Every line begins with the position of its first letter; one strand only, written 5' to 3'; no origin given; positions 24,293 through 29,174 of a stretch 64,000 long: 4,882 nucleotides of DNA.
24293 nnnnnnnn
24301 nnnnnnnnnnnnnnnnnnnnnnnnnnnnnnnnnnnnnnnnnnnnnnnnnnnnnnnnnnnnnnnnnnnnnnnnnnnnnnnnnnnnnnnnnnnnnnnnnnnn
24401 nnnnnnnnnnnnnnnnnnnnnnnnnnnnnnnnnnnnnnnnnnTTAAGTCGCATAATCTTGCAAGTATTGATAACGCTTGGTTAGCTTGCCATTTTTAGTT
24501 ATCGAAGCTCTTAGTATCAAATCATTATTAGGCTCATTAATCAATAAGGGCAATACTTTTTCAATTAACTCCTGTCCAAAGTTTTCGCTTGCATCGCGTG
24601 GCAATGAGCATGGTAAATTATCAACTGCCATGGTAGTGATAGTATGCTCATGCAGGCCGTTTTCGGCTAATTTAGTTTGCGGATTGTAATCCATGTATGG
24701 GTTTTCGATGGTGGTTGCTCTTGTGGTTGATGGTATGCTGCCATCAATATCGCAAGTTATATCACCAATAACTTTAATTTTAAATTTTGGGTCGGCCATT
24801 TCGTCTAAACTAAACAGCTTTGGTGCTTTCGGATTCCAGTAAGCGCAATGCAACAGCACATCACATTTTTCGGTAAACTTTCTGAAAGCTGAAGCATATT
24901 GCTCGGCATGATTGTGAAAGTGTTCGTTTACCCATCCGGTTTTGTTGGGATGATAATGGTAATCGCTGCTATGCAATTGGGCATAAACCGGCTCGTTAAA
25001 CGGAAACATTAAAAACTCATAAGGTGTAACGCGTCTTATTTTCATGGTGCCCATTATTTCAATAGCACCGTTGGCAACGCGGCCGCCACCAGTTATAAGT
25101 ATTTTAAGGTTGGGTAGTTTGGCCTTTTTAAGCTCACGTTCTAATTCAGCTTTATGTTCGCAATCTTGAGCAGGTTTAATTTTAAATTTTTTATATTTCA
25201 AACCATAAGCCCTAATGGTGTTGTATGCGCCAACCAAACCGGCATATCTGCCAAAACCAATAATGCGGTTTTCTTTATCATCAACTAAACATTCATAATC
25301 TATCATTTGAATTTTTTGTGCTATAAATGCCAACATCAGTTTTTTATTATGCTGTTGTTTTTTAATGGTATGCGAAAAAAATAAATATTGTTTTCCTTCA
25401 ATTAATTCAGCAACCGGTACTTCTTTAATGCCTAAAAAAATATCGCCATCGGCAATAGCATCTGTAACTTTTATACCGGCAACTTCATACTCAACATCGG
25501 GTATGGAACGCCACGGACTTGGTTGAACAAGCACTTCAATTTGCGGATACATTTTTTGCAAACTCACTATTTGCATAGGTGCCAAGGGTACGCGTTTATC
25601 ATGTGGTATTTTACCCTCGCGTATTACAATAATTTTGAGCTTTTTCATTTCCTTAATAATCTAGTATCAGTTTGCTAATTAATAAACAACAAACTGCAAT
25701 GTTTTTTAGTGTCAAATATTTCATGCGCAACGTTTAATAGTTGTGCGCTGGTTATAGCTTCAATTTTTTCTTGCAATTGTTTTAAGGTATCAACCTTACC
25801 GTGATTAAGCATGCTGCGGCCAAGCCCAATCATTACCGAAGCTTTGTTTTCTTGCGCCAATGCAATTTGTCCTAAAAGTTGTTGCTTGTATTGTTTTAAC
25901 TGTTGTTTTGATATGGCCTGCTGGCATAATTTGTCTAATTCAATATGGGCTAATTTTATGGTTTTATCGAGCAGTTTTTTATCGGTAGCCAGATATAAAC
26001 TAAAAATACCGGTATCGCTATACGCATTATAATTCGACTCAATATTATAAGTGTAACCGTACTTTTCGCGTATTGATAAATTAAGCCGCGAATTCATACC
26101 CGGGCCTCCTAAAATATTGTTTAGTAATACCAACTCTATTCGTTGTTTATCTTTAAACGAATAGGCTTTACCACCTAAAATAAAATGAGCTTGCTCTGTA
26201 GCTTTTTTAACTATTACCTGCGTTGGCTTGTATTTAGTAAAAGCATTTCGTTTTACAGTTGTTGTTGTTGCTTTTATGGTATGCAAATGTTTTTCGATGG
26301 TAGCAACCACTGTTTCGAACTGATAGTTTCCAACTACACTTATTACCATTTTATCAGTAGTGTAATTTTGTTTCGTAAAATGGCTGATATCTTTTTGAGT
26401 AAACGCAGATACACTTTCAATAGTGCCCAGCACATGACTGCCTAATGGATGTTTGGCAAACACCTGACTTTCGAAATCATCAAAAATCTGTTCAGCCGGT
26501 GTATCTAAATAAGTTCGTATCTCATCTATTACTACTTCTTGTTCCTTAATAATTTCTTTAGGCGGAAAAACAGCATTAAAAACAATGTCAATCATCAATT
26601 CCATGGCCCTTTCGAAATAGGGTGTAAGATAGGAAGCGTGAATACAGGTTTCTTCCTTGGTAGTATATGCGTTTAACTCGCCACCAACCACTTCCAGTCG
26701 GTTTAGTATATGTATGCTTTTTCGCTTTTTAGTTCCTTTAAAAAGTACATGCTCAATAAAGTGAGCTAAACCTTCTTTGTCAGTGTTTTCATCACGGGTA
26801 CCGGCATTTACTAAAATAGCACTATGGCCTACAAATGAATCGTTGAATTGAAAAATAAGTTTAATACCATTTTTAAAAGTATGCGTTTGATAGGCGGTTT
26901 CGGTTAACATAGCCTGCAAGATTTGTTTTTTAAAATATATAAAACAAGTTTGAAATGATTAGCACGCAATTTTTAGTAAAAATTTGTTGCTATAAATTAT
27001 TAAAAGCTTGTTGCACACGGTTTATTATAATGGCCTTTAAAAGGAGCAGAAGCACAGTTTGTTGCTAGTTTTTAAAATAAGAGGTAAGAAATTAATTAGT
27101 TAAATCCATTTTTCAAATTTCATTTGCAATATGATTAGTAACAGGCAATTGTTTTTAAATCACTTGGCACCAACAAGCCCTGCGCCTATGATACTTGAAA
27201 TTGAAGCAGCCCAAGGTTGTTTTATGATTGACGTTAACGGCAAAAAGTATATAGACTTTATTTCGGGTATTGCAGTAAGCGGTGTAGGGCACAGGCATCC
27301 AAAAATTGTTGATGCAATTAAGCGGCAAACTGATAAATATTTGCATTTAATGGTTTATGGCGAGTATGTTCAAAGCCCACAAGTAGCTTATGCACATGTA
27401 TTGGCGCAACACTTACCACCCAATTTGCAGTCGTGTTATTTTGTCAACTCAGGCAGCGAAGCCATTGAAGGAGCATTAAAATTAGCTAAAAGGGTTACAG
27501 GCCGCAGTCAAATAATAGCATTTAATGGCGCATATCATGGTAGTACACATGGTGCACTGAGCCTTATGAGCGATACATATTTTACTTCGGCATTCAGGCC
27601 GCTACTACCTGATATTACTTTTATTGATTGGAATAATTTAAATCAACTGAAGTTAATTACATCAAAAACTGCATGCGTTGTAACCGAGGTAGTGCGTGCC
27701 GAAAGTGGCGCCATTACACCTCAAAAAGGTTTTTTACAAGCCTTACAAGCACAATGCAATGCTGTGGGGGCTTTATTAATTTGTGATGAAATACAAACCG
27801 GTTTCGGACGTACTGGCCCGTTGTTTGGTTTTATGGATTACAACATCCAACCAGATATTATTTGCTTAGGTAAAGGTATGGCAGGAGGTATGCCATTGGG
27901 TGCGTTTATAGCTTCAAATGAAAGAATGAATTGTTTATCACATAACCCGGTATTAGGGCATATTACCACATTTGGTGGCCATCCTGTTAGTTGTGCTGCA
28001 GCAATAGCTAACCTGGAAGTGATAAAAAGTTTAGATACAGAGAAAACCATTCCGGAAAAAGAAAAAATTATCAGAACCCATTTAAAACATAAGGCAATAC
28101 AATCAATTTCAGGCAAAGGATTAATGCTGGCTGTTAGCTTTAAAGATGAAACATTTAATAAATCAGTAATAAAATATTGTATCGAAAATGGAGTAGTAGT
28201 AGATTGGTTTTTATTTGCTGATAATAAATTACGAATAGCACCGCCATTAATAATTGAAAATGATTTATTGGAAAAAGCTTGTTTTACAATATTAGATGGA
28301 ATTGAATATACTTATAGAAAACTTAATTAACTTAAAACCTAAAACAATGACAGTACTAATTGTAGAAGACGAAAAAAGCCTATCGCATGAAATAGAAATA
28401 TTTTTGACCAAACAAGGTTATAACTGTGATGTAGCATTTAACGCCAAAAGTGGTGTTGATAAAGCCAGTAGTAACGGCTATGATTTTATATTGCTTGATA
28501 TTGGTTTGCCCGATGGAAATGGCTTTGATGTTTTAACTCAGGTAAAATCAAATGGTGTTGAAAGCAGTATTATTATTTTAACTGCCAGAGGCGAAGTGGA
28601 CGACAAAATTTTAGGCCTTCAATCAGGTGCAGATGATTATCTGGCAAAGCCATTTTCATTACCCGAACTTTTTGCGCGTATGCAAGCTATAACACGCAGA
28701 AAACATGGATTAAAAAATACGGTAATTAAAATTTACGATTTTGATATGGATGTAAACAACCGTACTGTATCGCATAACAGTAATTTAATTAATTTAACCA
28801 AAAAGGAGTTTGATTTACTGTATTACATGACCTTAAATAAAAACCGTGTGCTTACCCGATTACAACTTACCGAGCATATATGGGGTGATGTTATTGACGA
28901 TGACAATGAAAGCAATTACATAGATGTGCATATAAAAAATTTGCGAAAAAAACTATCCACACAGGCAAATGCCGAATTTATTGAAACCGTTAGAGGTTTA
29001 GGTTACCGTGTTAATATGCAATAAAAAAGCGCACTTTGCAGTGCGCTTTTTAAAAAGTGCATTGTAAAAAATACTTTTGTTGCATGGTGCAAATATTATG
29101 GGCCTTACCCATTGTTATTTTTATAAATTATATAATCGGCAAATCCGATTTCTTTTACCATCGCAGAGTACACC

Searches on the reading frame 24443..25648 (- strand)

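Call 33: search_protein_families(library=pfam, proteins=[window:24443-25648:-], max_evalue=0.00001)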
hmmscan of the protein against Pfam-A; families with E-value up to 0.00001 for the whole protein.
window:24443-25648:- (401 aa): 2 families
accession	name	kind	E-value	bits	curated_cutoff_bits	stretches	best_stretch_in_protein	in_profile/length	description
PF05222.21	AlaDh_PNT_N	-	2.9e-15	57.1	30.4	1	8-137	2-134/136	Alanine dehydrogenase/PNT, N-terminal domain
PF01262.27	AlaDh_PNT_C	-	7.6e-06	25.9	23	0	182-388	30-210/214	Alanine dehydrogenase/PNT, C-terminal domain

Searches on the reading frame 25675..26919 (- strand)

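Call 33: search_protein_families(library=pfam, proteins=[window:25675-26919:-], max_evalue=0.00001)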
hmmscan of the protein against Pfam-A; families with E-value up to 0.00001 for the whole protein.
window:25675-26919:- (414 aa): 2 families
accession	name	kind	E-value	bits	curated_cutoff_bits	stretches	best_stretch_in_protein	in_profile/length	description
PF05193.26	Peptidase_M16_C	-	3.2e-33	115.5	23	1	173-348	2-181/181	Peptidase M16 inactive domain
PF00675.25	Peptidase_M16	-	8e-30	104.1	22.3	1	33-166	15-148/149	Insulinase (Peptidase family M16)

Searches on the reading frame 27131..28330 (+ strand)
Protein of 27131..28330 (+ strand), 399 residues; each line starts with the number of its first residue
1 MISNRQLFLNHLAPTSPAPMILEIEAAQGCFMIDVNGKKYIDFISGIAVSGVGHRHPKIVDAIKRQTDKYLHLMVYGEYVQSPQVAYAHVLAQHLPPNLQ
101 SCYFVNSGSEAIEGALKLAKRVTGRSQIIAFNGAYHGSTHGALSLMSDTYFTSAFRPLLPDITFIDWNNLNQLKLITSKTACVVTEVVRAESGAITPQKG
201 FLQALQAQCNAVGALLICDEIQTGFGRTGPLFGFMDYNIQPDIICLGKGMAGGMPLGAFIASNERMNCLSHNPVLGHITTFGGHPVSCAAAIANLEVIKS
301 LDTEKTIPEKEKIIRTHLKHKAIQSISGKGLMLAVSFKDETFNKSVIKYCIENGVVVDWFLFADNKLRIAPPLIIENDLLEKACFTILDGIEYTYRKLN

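Call 33: search_protein_families(library=pfam, proteins=[window:27131-28330:+], max_evalue=0.00001)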
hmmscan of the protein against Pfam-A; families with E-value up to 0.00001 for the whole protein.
window:27131-28330:+ (399 aa): 1 family
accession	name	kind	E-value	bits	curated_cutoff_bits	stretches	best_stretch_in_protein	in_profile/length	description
PF00202.27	Aminotran_3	-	3.3e-94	316.3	30.5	1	19-386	8-398/403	Aminotransferase class-III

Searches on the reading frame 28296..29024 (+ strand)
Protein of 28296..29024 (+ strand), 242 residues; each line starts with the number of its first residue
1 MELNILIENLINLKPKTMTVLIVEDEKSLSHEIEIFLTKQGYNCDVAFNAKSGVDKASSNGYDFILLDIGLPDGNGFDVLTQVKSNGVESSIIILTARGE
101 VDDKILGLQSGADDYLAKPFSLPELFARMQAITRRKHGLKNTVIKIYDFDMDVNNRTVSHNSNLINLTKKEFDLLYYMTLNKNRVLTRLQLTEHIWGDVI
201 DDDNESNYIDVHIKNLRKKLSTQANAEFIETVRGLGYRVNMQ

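Call 33: search_protein_families(library=pfam, proteins=[window:28296-29024:+], max_evalue=0.00001)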
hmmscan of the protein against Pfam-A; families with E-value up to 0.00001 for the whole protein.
window:28296-29024:+ (242 aa): 2 families
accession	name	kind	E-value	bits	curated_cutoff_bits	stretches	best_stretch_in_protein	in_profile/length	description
PF00072.30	Response_reg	-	5.3e-25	88.2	30.2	1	20-129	1-110/111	Response regulator receiver domain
PF00486.34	Trans_reg_C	-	1.4e-24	86.4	26.2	1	165-238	4-76/77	Transcriptional regulatory protein, C terminal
